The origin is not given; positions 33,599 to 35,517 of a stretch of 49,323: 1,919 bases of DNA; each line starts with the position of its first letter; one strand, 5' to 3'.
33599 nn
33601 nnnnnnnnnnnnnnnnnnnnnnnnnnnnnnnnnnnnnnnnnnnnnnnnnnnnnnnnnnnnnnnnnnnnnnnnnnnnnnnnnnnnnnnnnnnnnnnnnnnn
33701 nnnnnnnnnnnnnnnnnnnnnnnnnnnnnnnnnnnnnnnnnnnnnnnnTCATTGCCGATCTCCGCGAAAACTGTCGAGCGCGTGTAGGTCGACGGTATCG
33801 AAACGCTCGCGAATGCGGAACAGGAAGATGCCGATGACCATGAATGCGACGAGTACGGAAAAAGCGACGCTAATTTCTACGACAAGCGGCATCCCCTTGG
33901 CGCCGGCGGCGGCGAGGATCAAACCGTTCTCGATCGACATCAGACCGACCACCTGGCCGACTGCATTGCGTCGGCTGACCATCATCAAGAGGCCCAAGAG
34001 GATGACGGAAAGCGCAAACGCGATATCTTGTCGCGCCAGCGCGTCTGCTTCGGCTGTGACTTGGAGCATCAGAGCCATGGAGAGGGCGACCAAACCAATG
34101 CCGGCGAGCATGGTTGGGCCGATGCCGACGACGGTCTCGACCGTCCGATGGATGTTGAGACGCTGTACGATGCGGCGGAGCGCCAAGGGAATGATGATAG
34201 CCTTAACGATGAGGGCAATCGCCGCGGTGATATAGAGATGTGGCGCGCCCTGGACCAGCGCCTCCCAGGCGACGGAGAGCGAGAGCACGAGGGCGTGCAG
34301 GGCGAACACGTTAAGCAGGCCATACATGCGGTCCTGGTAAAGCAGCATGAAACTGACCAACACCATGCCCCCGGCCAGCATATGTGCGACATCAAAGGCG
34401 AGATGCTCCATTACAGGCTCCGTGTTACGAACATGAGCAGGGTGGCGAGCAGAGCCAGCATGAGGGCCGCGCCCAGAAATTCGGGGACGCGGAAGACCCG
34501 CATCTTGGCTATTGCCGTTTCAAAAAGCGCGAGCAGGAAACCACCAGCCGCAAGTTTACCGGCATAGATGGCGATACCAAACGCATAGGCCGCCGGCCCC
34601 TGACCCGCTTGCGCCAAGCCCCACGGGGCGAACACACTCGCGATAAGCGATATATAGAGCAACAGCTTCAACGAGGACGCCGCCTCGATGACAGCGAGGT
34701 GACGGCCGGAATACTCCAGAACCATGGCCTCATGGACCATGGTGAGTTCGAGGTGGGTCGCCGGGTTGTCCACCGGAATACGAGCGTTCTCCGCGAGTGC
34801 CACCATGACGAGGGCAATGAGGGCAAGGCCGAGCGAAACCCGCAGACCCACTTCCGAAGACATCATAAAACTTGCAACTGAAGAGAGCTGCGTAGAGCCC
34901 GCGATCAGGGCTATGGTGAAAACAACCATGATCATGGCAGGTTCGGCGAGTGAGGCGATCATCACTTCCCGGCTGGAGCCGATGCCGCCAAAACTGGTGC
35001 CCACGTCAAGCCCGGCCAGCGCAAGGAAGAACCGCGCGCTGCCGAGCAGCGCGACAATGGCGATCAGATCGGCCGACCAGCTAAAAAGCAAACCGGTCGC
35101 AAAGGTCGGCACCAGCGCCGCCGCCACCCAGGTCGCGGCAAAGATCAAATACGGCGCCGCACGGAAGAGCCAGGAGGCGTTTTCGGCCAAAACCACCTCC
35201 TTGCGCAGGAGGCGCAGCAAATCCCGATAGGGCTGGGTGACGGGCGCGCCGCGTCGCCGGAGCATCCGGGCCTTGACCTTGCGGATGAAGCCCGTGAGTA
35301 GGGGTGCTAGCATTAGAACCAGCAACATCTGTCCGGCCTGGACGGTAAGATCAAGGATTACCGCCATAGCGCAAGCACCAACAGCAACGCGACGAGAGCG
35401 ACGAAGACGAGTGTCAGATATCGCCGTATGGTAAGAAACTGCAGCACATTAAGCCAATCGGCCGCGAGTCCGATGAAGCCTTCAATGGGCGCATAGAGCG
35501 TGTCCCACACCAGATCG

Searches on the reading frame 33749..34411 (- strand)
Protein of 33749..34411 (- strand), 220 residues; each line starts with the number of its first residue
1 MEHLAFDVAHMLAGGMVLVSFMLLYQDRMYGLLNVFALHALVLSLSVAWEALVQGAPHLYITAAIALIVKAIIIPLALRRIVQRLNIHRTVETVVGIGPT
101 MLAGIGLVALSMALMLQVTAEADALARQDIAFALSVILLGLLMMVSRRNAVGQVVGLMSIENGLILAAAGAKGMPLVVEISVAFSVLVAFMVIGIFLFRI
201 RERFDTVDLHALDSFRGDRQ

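Call 3: search_protein_families(library=pfam, proteins=[window:33749-34411:-])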
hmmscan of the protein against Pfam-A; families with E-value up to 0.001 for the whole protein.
window:33749-34411:- (220 aa): 0 families

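Call 4: search_protein_families(library=ncbifam, proteins=[window:33749-34411:-])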
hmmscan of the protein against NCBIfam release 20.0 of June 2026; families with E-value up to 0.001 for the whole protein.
window:33749-34411:- (220 aa): 1 family
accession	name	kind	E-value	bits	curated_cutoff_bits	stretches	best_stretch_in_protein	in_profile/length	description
NF008556.0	PRK11492.1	equivalog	2.7e-21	76.4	136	1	8-217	6-216/216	hydrogenase 4 membrane subunit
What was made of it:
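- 33749..34411 (-): HyfE-like small membrane subunit ('EhrC', 220 aa). NCBIfam NF008556 'hydrogenase 4 membrane subunit', E 2.7e-21, which is below the curated cut-off (call 4).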

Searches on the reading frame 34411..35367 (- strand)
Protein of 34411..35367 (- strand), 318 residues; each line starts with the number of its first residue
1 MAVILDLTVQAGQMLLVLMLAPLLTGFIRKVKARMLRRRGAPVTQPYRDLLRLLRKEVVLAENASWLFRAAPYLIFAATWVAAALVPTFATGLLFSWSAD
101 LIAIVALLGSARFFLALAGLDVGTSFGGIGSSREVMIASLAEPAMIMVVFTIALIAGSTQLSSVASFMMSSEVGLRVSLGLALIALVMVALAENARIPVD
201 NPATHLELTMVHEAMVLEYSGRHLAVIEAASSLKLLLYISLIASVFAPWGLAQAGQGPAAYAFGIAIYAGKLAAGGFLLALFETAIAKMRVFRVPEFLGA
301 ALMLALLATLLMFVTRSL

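Call 3: search_protein_families(library=pfam, proteins=[window:34411-35367:-])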
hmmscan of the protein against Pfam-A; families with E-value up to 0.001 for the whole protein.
window:34411-35367:- (318 aa): 1 family
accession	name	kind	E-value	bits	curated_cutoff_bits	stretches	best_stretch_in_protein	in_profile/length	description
PF00146.26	NADHdh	-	3.5e-37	128.8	27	1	15-312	7-296/298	NADH dehydrogenase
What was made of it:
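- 34411..35367 (-): NuoH/HycD-like membrane subunit ('EhrB', 318 aa). Pfam NADHdh, E 3.5e-37 (call 3).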

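Call 4: search_protein_families(library=ncbifam, proteins=[window:34411-35367:-])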
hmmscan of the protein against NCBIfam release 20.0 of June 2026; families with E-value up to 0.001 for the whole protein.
window:34411-35367:- (318 aa): 4 families
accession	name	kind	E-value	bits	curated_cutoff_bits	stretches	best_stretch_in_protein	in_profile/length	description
NF004741.0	PRK06076.1-2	equivalog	2.1e-13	50.2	305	1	16-312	30-329/337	NADH-quinone oxidoreductase subunit NuoH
NF004742.0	PRK06076.1-3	equivalog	3.7e-07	29.7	531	1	40-247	63-278/356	NADH-quinone oxidoreductase subunit NuoH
NF004745.0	PRK06076.1-6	equivalog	5.6e-07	29.1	450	1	14-291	22-307/341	NADH-quinone oxidoreductase subunit NuoH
NF004740.0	PRK06076.1-1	equivalog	3.8e-05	23.4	399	1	43-247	57-257/325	NADH-quinone oxidoreductase subunit NuoH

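Call 45: search_solved_structures(query=window:34411-35367:-, max_evalue=0.00001, show_alignments=3)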
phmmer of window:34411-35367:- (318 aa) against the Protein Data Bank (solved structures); distinct sequences matched with E-value up to 0.00001: 8.
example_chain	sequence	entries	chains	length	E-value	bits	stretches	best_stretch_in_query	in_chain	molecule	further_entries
7z0s_D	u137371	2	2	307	1.7e-42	149.2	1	13-310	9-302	Formate hydrogenlyase subunit 4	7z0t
6cfw_M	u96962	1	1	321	7.4e-27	97.9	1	17-304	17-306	Mbh13 NADH dehydrogenase subunit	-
7ar7_H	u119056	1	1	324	2.9e-10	43.4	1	17-238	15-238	NADH-ubiquinone oxidoreductase chain 1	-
7aqq_H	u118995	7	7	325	3.3e-10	43.3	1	17-238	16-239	NADH-ubiquinone oxidoreductase chain 1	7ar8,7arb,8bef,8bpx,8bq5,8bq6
7a23_H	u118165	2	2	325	3.7e-10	43.1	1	17-238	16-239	Nad1m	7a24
8e73_1M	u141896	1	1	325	2.1e-09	40.6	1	17-239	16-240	Nad1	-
6x89_1M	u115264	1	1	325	5.2e-09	39.3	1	17-227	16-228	NU1M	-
6u8y_M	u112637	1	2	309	6.6e-08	35.7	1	21-286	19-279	NADH dehydrogenase subunit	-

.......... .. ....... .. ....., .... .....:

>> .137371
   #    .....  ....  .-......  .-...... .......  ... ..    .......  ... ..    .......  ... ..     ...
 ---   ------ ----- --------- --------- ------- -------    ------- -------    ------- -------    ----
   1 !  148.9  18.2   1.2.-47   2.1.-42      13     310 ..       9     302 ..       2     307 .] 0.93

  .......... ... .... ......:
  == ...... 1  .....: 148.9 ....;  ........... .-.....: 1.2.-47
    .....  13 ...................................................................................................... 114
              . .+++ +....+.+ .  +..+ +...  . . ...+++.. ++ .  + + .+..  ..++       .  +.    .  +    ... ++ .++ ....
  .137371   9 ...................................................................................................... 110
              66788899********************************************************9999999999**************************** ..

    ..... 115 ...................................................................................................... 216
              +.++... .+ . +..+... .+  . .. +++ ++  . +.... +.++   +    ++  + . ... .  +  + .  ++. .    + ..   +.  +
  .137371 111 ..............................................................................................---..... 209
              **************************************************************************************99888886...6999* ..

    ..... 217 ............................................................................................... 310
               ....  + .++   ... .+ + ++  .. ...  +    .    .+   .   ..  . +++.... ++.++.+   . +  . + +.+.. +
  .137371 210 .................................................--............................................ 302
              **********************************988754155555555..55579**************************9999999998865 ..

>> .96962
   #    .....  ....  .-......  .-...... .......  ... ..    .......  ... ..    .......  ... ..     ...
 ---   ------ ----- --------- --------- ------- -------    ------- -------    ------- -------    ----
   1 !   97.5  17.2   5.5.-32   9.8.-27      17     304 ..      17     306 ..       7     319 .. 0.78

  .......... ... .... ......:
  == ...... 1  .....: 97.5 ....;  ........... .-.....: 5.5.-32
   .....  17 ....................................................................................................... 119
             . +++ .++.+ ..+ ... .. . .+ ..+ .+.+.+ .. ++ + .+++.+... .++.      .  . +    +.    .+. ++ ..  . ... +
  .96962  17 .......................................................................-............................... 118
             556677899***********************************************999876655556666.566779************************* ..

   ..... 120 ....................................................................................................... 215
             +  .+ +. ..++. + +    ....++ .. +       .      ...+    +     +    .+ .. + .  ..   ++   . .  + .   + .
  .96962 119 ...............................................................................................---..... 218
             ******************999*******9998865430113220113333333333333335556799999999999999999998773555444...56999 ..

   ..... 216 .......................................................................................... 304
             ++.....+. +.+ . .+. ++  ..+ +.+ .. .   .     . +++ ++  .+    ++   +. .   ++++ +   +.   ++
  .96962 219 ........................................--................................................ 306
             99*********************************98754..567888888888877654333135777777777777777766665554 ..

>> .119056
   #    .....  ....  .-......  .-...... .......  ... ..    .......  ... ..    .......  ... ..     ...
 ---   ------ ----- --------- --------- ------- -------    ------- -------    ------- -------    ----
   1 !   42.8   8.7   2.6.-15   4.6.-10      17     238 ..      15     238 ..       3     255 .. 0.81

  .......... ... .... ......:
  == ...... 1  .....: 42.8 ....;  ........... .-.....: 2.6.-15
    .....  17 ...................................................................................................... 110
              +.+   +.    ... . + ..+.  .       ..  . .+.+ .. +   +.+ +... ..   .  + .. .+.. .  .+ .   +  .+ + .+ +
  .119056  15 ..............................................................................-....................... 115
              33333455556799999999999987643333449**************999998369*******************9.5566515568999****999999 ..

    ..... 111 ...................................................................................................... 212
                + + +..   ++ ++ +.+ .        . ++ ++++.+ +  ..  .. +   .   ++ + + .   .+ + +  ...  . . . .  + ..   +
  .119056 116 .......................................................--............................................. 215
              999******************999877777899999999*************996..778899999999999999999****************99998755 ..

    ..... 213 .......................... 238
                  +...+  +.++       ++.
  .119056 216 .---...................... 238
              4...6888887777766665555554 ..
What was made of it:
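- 34411..35367 (-): The ...EYSG motif and the loop acidic residues are retained (call 45).
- The NuoH-like coupling subunit is retained (call 45).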
